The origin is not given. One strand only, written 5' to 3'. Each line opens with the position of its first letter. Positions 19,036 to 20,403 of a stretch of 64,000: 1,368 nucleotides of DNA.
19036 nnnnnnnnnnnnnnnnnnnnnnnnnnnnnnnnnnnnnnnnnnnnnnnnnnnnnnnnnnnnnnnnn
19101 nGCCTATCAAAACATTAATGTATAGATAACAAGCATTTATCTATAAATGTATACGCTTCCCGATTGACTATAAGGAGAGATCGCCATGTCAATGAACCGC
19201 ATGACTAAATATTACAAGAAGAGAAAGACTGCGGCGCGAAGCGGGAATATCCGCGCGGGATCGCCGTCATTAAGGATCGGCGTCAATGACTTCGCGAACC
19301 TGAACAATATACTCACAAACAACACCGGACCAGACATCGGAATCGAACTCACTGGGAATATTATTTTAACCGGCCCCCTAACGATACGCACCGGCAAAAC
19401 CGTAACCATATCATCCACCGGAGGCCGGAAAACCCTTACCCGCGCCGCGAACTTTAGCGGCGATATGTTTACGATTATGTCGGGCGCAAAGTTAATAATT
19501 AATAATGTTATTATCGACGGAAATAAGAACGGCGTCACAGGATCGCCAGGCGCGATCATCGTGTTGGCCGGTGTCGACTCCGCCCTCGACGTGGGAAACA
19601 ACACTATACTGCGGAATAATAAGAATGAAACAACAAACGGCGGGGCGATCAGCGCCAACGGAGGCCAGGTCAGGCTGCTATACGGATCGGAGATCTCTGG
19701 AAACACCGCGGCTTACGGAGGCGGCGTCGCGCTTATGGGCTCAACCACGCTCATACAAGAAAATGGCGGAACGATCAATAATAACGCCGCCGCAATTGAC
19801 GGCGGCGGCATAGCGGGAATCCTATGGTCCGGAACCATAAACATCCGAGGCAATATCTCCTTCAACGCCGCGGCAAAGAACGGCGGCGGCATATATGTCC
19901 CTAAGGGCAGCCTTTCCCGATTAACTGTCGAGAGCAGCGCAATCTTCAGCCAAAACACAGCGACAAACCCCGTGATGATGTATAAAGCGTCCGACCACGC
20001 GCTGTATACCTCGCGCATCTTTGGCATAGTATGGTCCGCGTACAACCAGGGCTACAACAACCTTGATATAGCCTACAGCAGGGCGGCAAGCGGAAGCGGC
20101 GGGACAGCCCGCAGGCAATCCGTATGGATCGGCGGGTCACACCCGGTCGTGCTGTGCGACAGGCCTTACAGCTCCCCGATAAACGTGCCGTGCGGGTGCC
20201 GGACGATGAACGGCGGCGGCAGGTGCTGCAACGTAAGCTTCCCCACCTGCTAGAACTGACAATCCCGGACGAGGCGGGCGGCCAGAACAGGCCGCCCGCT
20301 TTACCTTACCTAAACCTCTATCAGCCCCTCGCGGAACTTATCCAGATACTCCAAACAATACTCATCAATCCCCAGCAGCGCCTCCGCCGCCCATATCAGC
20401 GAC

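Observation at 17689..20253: Tandem paralogs: adhesin-type beta-helix proteins with no signal peptide, basic N-termini and Cys-rich tails, next to spoIVA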

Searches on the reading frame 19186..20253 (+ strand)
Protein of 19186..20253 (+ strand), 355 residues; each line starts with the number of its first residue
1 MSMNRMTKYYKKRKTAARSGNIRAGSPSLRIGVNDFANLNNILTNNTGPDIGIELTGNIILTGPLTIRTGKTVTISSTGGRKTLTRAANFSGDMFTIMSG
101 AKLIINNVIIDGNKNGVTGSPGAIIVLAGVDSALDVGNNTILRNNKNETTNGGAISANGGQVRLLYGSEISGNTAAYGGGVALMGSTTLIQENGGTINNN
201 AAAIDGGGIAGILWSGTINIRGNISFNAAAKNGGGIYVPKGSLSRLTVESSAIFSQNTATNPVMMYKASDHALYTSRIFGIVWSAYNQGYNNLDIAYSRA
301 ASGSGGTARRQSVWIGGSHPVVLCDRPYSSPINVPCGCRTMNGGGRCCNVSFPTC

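Call 3: search_protein_families(library=pfam, proteins=[window:19186-20253:+], max_evalue=1)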
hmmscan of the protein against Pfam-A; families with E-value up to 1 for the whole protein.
window:19186-20253:+ (355 aa): 1 family
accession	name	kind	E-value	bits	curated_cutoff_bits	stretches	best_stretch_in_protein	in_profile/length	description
PF16318.11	DUF4957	-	0.047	13.9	30.8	1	71-118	14-56/142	Domain of unknown function (DUF4957)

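Call 4: search_protein_families(library=ncbifam, proteins=[window:19186-20253:+], max_evalue=1)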
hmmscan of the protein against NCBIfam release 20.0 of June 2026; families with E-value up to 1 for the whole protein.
window:19186-20253:+ (355 aa): 0 families

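Call 8: search_solved_structures(query=window:19186-20253:+, max_evalue=1)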
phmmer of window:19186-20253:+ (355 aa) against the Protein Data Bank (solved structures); distinct sequences matched with E-value up to 1: 4.
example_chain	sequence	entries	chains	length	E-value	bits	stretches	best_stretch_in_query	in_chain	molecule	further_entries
9iut_A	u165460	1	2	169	0.04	16.4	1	228-290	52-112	H2Mab-250 VH(S112C)-SARAH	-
10pl_B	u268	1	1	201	0.16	14.4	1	272-320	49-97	Flagellar filament outer layer protein FlaA, putative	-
10pl_E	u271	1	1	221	0.19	14.1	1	272-320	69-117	Flagellar filament outer layer protein FlaA, putative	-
9pin_A0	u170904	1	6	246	0.22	13.9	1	272-320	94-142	Flagellar filament outer layer protein FlaA, putative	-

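Call 17: find_homologous_proteins(query=window:19186-20253:+)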
Query window:19186-20253:+ (355 aa): 21 proteins with E <= 0.001 among 8000 candidates.
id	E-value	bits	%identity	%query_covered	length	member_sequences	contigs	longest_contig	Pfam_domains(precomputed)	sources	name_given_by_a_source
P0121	3.5e-226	768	100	100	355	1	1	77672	-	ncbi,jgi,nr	ncbi:MAG: hypothetical protein LBS11_12300 [Oscillospiraceae bacterium]|jgi:hypothetical protein|nr:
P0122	1.4e-76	276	44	90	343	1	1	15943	-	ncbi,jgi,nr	ncbi:MAG: hypothetical protein LBH66_05325 [Oscillospiraceae bacterium]|jgi:predicted outer membrane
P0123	1.1e-24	105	43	56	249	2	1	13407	PF02415.24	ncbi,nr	ncbi:MAG: hypothetical protein LBK46_01745 [Oscillospiraceae bacterium]|nr:hypothetical protein [Osc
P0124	1.8e-22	98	37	39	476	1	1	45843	-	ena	-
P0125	1.9e-16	78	34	41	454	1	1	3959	PF02415.24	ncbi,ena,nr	ncbi:MAG: hypothetical protein K2H67_02145 [Treponemataceae bacterium]|nr:hypothetical protein [Trep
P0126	3.0e-16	78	45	38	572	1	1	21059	PF13229.13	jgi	-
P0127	1.0e-10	60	37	35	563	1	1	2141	PF02415.24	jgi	jgi:predicted outer membrane repeat protein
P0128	9.2e-8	50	33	39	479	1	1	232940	PF13229.13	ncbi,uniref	ncbi:hypothetical protein LQZ21_02180 [Treponema sp. TIM-1]|uniref:hypothetical protein n=1 Tax=Trep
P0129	3.2e-7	48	33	47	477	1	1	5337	PF09479.17,PF02415.24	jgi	jgi:uncharacterized repeat protein (TIGR02543 family)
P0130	4.6e-7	47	35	46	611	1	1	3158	-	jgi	jgi:hypothetical protein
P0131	1.4e-6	46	32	43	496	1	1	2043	PF07833.17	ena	-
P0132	3.4e-6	45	34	36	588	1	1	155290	-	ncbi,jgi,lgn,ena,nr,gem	ncbi:MAG: hypothetical protein FWG00_03355 [Coriobacteriia bacterium]|jgi:predicted outer membrane r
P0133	1.3e-5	43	36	31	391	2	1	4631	-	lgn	-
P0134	2.5e-5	42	32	54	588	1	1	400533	-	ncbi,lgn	-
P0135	3.0e-5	42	35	19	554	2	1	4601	-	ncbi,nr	ncbi:MAG: hypothetical protein K0V04_45130 [Deltaproteobacteria bacterium]|nr:hypothetical protein [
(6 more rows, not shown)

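Call 20: find_encoding_contigs(protein=P0122, flank=10000)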
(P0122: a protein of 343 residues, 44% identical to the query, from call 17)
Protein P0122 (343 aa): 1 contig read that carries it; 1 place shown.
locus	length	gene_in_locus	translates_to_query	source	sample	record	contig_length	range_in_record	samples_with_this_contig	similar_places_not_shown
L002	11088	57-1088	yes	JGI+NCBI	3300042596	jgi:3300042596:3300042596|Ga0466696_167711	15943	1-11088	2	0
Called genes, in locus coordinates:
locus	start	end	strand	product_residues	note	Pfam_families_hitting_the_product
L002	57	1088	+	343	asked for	-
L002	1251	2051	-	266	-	PF00809:Pterin_bind, PF03599:CdhD (weak)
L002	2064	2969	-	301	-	PF01012:ETF, PF00766:ETF_alpha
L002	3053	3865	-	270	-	PF01012:ETF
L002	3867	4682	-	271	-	PF02219:MTHFR (weak)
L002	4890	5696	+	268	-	PF02673:BacA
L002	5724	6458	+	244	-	PF01182:Glucosamine_iso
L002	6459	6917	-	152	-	-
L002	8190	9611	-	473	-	PF00342:PGI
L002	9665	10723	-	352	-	PF01408:GFO_IDH_MocA, PF02894:GFO_IDH_MocA_C, PF22725:GFO_IDH_MocA_C3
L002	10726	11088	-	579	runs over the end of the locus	PF00111:Fer2 (weak), PF13510:Fer2_4, PF10588:NADH-G_4Fe-4S_3, PF22117:Fer4_Nqo3, PF12838:Fer4_7 (weak), PF13187:Fer4_9 (weak), PF02906:Fe_hyd_lg_C, PF02256:Fe_hyd_SSU, +2 more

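Call 21: find_encoding_contigs(protein=P0123, flank=10000)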
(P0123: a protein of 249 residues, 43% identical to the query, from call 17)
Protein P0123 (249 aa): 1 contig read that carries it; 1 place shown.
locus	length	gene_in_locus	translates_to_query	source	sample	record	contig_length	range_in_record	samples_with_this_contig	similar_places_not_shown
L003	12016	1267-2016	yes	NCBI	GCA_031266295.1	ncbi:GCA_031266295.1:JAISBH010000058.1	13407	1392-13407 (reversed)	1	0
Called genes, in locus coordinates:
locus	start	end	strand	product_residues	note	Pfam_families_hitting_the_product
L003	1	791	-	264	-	PF23441:SDR, PF00106:adh_short, PF08659:KR, PF13561:adh_short_C2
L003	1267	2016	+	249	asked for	PF02415:Chlam_PMP (faint)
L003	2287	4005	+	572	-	PF00909:Ammonium_transp, PF00543:P-II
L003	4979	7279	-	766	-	PF19732:SpoIIE_N, PF07228:SpoIIE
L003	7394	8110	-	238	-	PF18912:DZR_2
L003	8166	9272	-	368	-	PF02463:SMC_N, PF13476:AAA_23, PF13304:AAA_21 (faint)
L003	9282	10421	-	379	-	PF00712:DNA_pol3_beta, PF02767:DNA_pol3_beta_2, PF02768:DNA_pol3_beta_3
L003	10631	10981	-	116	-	-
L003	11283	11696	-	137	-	PF03652:RuvX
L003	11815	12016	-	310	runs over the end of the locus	PF00248:Aldo_ket_red, PF13187:Fer4_9 (faint), PF00037:Fer4 (faint), PF12797:Fer4_2 (faint), PF13237:Fer4_10 (weak), PF14697:Fer4_21 (weak)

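Call 82: predict_structure(alignment_id=A7)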
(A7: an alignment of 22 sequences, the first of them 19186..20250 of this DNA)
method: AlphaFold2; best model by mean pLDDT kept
length: 355 residues; sequences in the alignment: 22
mean_pLDDT: 79.4   pTM: 0.75
mean pLDDT of the five models: 79.4, 79.0, 78.9, 78.8, 76.3
residues with pLDDT >= 90: 205; 70-90: 39; 50-70: 28; < 50: 83
segments of 3 or more residues with pLDDT < 50: 1-24, 281-291, 295-317, 328-335, 339-344, 351-355
pLDDT, mean of each block of 10 residues (from residue 1): 46 44 60 98 96 98 98 96 98 98 98 96 97 97 95 96 98 97 97 97 95 94 94 88 88 87 67 69 43 47 37 42 49 48 50 44
secondary structure, 60 per line:
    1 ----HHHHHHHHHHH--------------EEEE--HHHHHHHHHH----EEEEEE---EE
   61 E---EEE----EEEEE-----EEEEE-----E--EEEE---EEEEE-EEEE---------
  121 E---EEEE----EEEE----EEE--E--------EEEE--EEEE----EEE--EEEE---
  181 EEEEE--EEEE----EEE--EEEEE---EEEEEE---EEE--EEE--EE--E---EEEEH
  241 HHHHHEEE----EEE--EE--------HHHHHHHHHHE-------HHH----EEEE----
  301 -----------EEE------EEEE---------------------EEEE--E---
elements in order: H5-15 E30-33 H36-45 E50-55 E59-61 E65-67 E72-76 E82-86 E95-98 E102-106 E108-111 E125-128 E133-136 E141-143 E155-158 E161-164 E169-171 E174-177 E181-185 E188-191 E196-198 E201-205 E209-214 E218-220 E223-225 E236-239 H240-245 E246-248 E253-255 H268-277 E293-296 E312-314 E321-324 E346-349

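Call 87: search_protein_families(library=phrogs, proteins=[window:19186-20250:+], max_evalue=0.01)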
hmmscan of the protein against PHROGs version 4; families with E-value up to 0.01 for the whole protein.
window:19186-20250:+ (355 aa): 0 families

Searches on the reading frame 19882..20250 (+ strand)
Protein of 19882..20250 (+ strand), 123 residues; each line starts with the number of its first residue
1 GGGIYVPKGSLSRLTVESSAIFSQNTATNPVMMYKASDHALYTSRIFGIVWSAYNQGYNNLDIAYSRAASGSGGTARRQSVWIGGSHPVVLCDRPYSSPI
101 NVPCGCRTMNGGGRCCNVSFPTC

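Call 40: find_homologous_proteins(query=A4, max_evalue=10)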
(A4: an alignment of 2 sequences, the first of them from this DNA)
Query A4 (2 sequences): 58 candidates shared short words with the query, none scored E <= 10.
